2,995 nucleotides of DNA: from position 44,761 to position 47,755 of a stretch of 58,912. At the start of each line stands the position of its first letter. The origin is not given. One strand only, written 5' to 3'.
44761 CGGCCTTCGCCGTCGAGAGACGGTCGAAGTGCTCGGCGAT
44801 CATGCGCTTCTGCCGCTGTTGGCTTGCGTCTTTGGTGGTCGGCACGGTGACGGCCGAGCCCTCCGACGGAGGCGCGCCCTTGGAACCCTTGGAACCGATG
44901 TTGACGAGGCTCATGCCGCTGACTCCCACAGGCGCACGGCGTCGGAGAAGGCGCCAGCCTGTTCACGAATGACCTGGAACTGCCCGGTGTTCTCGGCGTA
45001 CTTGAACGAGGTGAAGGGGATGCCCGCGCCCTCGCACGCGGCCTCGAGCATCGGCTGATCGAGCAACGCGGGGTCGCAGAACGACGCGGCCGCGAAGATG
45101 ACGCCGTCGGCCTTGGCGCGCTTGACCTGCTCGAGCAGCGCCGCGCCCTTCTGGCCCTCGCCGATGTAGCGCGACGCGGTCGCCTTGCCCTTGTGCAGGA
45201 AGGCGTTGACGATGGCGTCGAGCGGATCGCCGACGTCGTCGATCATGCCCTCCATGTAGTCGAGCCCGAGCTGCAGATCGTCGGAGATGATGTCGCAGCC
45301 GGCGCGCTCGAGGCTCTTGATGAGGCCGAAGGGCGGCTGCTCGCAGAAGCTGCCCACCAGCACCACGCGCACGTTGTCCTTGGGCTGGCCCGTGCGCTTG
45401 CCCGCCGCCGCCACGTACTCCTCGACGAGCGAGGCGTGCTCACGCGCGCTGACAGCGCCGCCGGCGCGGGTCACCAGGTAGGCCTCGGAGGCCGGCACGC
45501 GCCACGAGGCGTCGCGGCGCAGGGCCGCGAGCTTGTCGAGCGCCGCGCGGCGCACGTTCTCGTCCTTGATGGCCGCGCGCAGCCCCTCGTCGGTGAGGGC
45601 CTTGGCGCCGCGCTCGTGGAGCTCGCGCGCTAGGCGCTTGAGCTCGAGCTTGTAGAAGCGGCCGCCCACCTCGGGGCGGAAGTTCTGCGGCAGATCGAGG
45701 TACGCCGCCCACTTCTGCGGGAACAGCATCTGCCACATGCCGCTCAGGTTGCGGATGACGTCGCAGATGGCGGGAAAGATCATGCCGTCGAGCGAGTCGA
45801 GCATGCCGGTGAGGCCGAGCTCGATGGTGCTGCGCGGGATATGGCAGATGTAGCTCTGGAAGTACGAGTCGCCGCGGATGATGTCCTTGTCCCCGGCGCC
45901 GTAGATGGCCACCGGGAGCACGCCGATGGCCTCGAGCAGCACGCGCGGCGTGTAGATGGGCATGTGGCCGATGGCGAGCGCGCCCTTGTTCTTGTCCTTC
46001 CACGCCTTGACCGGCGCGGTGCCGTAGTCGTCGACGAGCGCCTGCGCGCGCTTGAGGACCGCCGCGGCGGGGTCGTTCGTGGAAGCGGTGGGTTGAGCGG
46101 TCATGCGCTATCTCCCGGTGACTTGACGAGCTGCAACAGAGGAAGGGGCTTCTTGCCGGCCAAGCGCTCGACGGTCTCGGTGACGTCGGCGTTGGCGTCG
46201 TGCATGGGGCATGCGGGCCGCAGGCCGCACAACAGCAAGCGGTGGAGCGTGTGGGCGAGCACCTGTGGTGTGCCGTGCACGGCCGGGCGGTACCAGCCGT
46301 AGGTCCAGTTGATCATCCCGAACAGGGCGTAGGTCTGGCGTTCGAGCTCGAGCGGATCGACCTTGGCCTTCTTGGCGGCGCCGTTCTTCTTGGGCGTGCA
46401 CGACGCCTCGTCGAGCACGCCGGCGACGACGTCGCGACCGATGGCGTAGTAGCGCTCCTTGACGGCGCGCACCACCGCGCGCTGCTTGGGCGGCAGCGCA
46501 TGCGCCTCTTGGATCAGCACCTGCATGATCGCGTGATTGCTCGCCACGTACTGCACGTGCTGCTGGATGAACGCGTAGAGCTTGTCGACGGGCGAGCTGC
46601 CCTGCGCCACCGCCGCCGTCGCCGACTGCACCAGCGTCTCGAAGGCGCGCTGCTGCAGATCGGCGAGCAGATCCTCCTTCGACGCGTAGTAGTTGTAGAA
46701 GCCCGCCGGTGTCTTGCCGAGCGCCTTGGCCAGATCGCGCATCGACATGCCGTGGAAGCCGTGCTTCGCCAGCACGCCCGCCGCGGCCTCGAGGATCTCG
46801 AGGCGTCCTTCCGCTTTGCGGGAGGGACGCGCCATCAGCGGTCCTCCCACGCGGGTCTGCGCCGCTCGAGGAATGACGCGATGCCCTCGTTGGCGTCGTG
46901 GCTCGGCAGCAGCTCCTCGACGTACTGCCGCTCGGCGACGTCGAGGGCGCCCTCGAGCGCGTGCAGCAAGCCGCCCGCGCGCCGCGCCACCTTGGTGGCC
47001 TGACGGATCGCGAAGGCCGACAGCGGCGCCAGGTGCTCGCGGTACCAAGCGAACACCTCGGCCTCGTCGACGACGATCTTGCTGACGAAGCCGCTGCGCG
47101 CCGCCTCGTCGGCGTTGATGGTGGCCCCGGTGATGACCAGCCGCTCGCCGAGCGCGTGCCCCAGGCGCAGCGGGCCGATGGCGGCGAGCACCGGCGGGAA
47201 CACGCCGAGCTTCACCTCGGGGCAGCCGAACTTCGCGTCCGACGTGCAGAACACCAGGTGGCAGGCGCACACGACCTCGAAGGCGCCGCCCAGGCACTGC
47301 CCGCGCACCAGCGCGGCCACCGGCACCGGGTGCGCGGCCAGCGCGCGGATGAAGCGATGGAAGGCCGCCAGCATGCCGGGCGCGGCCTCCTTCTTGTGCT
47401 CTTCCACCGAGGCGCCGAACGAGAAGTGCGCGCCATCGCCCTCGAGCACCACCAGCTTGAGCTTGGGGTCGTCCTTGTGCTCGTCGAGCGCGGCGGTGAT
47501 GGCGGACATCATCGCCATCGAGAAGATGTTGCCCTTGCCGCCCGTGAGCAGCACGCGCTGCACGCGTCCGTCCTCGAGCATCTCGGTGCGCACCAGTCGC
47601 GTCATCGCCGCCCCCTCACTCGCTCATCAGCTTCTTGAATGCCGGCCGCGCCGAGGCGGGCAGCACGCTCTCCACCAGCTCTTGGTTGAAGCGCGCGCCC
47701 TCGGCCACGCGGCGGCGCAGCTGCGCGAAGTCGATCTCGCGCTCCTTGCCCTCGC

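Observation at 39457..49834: Complete ATP-dependent (class I) benzoyl-CoA dearomatisation operon in a Myxococcota-like host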

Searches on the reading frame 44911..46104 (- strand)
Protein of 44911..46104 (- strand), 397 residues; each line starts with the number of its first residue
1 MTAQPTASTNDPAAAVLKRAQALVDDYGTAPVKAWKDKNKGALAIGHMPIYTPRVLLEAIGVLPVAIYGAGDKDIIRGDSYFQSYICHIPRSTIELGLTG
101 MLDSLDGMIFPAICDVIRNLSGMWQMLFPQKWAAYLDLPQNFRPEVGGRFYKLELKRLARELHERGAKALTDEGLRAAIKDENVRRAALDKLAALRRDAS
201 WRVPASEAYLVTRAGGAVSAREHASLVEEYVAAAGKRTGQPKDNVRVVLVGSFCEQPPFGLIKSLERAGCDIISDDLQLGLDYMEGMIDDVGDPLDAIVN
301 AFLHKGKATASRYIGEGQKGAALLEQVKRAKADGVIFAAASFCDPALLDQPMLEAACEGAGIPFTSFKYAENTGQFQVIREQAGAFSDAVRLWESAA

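Call 6: search_protein_families(library=ncbifam, proteins=[window:44911-46104:-], max_evalue=0.00001)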
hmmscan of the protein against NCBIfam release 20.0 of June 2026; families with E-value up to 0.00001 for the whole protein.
window:44911-46104:- (397 aa): 4 families
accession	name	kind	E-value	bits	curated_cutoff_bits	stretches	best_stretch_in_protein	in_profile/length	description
TIGR02263.1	benz_CoA_red_C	equivalog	2.1e-130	435.1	421.15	1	14-390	2-380/380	benzoyl-CoA reductase subunit C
NF052456.1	HyiscapDhHadC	equivalog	1e-41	143.1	700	1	17-388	5-370/372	(R)-2-hydroxyisocaproyl-CoA dehydratase subunit beta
TIGR03190.1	benz_CoA_bzdN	equivalog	4.8e-28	98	453.8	1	33-378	19-362/377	benzoyl-CoA reductase, bzd-type, subunit N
NF040772.1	double_cubane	equivalog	7.4e-26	91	350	1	32-367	10-349/372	double-cubane-cluster-containing anaerobic reductase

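Call 7: search_protein_families(library=pfam, proteins=[window:44911-46104:-], max_evalue=0.001)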
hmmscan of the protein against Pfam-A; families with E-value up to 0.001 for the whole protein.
window:44911-46104:- (397 aa): 1 family
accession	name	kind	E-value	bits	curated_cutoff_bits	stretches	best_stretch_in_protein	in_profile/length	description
PF06050.19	HGD-D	-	1.5e-58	199.4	28.4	1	50-387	2-339/342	2-hydroxyglutaryl-CoA dehydratase, D-component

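Call 45: search_solved_structures(query=window:44911-46104:-, max_evalue=0.00001, show_alignments=3)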
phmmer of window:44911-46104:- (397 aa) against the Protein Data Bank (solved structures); distinct sequences matched with E-value up to 0.00001: 5.
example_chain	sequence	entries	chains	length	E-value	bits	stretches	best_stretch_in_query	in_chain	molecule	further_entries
9g87_B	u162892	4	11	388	2.9e-52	181.3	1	12-387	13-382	3-methylbenzoyl-CoA reductase gamma subunit MbdN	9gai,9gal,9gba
3o3m_B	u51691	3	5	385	3.7e-38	134.9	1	15-390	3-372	beta subunit 2-hydroxyacyl-CoA dehydratase | beta-subunit 2-hydroxyacyl-CoA dehydratase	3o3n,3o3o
8s02_B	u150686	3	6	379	2.9e-27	99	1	33-378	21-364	BzdN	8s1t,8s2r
7yyl_C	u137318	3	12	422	4.6e-16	62.1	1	25-369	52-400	Dehydratase family protein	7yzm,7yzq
6eno_A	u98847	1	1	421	4.9e-16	62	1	25-368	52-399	Dehydratase family protein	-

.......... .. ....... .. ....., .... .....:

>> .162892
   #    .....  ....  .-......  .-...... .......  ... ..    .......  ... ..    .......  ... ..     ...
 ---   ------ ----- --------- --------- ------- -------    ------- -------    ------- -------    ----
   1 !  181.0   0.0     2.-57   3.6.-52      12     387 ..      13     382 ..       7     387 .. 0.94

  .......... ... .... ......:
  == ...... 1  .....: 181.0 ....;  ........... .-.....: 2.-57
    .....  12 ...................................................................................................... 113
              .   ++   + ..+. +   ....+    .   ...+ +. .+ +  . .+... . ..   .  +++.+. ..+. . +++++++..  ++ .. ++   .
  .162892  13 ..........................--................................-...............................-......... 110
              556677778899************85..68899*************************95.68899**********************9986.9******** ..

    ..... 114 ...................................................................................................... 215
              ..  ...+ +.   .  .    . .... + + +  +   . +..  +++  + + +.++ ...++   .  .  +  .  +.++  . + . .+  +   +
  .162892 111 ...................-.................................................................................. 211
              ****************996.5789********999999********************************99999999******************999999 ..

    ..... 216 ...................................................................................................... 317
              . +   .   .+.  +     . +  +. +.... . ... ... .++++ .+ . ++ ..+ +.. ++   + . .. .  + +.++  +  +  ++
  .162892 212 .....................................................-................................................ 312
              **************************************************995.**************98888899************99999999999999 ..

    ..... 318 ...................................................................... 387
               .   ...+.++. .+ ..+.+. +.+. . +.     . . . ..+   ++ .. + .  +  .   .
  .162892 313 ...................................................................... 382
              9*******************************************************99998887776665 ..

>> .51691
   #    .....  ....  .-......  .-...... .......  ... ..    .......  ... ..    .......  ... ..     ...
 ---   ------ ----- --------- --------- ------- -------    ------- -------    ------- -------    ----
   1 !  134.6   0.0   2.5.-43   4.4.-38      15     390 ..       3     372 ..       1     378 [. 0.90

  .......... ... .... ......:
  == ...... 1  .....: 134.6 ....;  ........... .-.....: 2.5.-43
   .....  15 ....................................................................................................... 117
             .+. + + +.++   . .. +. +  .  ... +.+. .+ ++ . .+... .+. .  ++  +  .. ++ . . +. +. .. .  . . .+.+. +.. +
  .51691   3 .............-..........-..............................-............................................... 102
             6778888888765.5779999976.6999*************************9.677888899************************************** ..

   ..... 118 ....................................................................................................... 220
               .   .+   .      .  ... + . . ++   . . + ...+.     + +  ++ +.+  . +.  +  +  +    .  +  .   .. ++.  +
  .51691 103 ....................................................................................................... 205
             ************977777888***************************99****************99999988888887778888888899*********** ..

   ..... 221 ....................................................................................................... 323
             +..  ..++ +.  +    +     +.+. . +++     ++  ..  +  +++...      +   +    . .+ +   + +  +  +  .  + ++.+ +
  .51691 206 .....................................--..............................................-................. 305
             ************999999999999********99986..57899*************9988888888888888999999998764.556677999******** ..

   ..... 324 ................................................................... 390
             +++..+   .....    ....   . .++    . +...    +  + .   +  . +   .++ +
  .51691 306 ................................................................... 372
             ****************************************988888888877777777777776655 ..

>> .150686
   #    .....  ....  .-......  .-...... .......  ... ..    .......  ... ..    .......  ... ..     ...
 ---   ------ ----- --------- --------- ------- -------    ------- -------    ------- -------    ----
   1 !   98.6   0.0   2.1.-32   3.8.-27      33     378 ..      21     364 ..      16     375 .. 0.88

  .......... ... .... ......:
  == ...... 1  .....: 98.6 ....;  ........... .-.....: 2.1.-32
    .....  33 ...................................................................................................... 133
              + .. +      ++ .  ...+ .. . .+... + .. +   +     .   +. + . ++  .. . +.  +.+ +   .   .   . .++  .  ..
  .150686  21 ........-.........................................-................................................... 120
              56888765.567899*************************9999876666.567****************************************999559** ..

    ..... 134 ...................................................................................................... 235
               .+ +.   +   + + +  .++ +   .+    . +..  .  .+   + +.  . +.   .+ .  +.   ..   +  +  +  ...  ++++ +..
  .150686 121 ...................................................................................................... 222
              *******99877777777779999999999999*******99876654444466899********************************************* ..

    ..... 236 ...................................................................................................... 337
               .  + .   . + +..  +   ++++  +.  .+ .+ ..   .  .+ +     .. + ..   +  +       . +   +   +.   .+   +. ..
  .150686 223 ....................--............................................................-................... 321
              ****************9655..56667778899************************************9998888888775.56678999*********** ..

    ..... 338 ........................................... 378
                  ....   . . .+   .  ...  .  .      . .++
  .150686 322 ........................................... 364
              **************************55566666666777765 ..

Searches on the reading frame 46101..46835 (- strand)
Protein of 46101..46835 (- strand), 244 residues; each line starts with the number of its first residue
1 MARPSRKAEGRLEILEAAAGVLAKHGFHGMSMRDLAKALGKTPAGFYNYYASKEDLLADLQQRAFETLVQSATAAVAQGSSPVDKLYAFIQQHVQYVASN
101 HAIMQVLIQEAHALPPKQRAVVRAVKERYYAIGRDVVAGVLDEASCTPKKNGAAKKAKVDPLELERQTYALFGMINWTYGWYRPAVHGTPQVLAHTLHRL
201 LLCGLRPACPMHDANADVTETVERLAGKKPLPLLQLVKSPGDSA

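Call 6: search_protein_families(library=ncbifam, proteins=[window:46101-46835:-], max_evalue=0.00001)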
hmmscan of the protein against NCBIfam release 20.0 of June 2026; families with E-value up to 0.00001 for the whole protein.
window:46101-46835:- (244 aa): 12 families
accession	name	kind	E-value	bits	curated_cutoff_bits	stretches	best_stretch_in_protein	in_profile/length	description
NF050111.1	TransRegSACE7040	equivalog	1.9e-21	76.8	250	1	11-201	3-178/186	SACE_7040 family transcriptional regulator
NF053878.1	FATransRegFadRBac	equivalog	1.6e-14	54.1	200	1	13-138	7-132/190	fatty acid metabolism transcriptional regulator FadR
NF041196.1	ScbR_bind_reg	equivalog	4.4e-10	40.1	150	1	6-101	3-98/191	ScbR family autoregulator-binding transcription factor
NF053731.1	TransRegFasRMycb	equivalog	2.7e-09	37.1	330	1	8-126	10-129/199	HTH-type transcriptional activator FasR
NF037937.1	septum_RefZ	equivalog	3.8e-09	36.7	180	1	13-111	3-103/195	forespore capture DNA-binding protein RefZ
TIGR03384.1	betaine_BetI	equivalog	1.9e-08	34.2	201.3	1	11-106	10-105/189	choline-binding transcriptional repressor BetI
NF038211.1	MFT_alt_reg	equivalog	4.2e-07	30.5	285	1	13-128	5-113/193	mycofactocin system transcriptional regulator MftR2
TIGR03613.1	RutR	equivalog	5.8e-07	29.6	368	1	8-95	6-93/202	pyrimidine utilization regulatory protein R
NF007015.0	PRK09480.1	equivalog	1.7e-06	27.7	120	1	5-111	6-112/197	nucleoid occlusion factor SlmA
NF051852.1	efflux_TF_MtrR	exception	1.9e-06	27.8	280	1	11-144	12-147/205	multidrug efflux system transcriptional repressor MtrR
NF007430.0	PRK09975.1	equivalog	2.1e-06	27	274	1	9-109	11-115/220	acrEF/envCD operon transcriptional regulator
NF033703.1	transcr_KstR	equivalog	6.8e-06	25.8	280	1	8-100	6-98/185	cholesterol catabolism transcriptional regulator KstR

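Call 7: search_protein_families(library=pfam, proteins=[window:46101-46835:-], max_evalue=0.001)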
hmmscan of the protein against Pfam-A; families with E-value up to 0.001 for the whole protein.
window:46101-46835:- (244 aa): 2 families
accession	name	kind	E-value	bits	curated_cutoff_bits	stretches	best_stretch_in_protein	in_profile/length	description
PF17932.6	TetR_C_24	-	5.1e-18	65.8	26.4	1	80-204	2-113/114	Tetracyclin repressor-like, C-terminal domain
PF00440.29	TetR_N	-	6.5e-14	51.9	24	1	14-59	1-46/47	Bacterial regulatory proteins, tetR family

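Call 28: search_solved_structures(query=window:46101-46835:-, max_evalue=0.00001)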
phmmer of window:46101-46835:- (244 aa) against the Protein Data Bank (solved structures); distinct sequences matched with E-value up to 0.00001: 25.
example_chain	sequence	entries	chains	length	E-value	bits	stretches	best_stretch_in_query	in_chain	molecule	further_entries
3vpr_A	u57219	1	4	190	1.3e-17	68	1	12-206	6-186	Transcriptional regulator, TetR family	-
3ccy_A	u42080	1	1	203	6.2e-14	55.9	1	11-204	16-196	Putative TetR-family transcriptional regulator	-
5k7f_A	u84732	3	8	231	9.2e-14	55.4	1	9-196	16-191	Transcriptional regulator, TetR family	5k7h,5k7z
3dcf_A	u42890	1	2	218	4.4e-13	53.1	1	9-206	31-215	transcriptional regulator of the TetR/AcrR family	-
9b7y_A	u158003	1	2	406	2.2e-12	50.9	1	7-135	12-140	Transcriptional repressor Mce3R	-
5gp9_A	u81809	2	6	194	5.1e-10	43.1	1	13-150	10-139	Transcriptional regulator (TetR/AcrR family)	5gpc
5gpa_A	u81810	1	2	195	7.3e-10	42.6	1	12-111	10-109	Transcriptional regulator (TetR/AcrR family)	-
7pt0_A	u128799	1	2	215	1.6e-08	38.2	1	5-84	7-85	TetR family transcriptional regulator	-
4cgr_A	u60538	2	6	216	1.6e-08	38.2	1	5-84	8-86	PUTATIVE TETR-FAMILY TRANSCRIPTIONAL REGULATOR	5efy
4mxm_A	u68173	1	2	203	2.3e-08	37.7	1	10-184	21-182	Transcriptional regulator I2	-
4mo7_A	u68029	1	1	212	2.8e-08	37.4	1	10-184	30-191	Transcriptional regulator I2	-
3whb_A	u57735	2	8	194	7.5e-08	36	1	10-114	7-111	Fatty acid metabolism regulator protein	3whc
1vi0_A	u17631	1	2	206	7.8e-08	36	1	9-114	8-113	transcriptional regulator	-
4w1u_A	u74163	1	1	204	1.1e-07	35.4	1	11-119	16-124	HTH-type transcriptional repressor KstR2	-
4w97_A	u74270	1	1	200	1.2e-07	35.4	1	11-119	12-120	HTH-type transcriptional repressor KstR2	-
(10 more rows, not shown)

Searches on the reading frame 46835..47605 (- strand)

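Call 6: search_protein_families(library=ncbifam, proteins=[window:46835-47605:-], max_evalue=0.00001)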
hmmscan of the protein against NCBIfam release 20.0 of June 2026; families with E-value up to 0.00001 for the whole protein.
window:46835-47605:- (256 aa): 69 families (the best 25 are shown)
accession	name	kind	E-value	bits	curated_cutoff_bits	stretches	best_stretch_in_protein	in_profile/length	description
TIGR03189.1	dienoyl_CoA_hyt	equivalog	1.1e-65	221.4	292.5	1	11-256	7-251/251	cyclohexa-1,5-dienecarbonyl-CoA hydratase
NF006007.0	PRK08138.1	subfamily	1.4e-33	116.4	355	1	26-254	30-259/261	enoyl-CoA hydratase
NF051848.1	EnCoAHydtEchA19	equivalog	1.2e-32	113.5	400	1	25-256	21-258/258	enoyl-CoA hydratase EchA19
NF007239.0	PRK09674.1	equivalog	4.9e-32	111.4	371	1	15-254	14-255/257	2,3-dehydroadipyl-CoA hydratase PaaF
NF005803.0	PRK07658.1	equivalog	3.8e-31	108.4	313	1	12-256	9-257/257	enoyl-CoA hydratase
NF006008.0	PRK08139.1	equivalog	1.7e-28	99.9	313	1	10-255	17-265/266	enoyl-CoA hydratase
NF004781.0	PRK06127.1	subfamily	6.1e-28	98.2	291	1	21-254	28-267/269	enoyl-CoA hydratase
NF005879.0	PRK07827.1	equivalog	6.2e-28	97.7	283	1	13-254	15-260/261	enoyl-CoA hydratase family protein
NF004795.0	PRK06143.1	subfamily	1.9e-27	96.4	283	1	14-204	18-215/260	enoyl-CoA hydratase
NF005675.0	PRK07468.1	equivalog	2.1e-27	96.5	350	1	18-255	19-261/262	crotonase/enoyl-CoA hydratase family protein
NF004517.0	PRK05862.1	equivalog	6.3e-27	94.7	396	1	14-255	13-256/257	enoyl-CoA hydratase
NF006100.0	PRK08252.1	subfamily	8e-27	94.4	282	1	26-254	25-252/254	crotonase/enoyl-CoA hydratase family protein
NF046063.1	oxepin_alt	equivalog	4.1e-26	92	300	1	24-251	20-253/254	oxepin-CoA hydrolase, alternative type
NF005073.0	PRK06495.1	subfamily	1.1e-25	90.4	296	1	17-256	16-257/257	enoyl-CoA hydratase/isomerase family protein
NF042430.2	EnCoAhydt_DpgD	equivalog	1.4e-25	90.2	400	1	13-255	5-257/258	enoyl-CoA-hydratase DpgD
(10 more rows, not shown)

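Call 7: search_protein_families(library=pfam, proteins=[window:46835-47605:-], max_evalue=0.001)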
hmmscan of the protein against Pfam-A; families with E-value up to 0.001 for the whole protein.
window:46835-47605:- (256 aa): 2 families
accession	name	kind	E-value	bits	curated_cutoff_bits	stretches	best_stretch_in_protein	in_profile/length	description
PF00378.25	ECH_1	-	1.1e-33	117.1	27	1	25-256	17-251/251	Enoyl-CoA hydratase/isomerase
PF16113.10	ECH_2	-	6.1e-20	72.4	27.2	1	26-180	13-174/335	Enoyl-CoA hydratase/isomerase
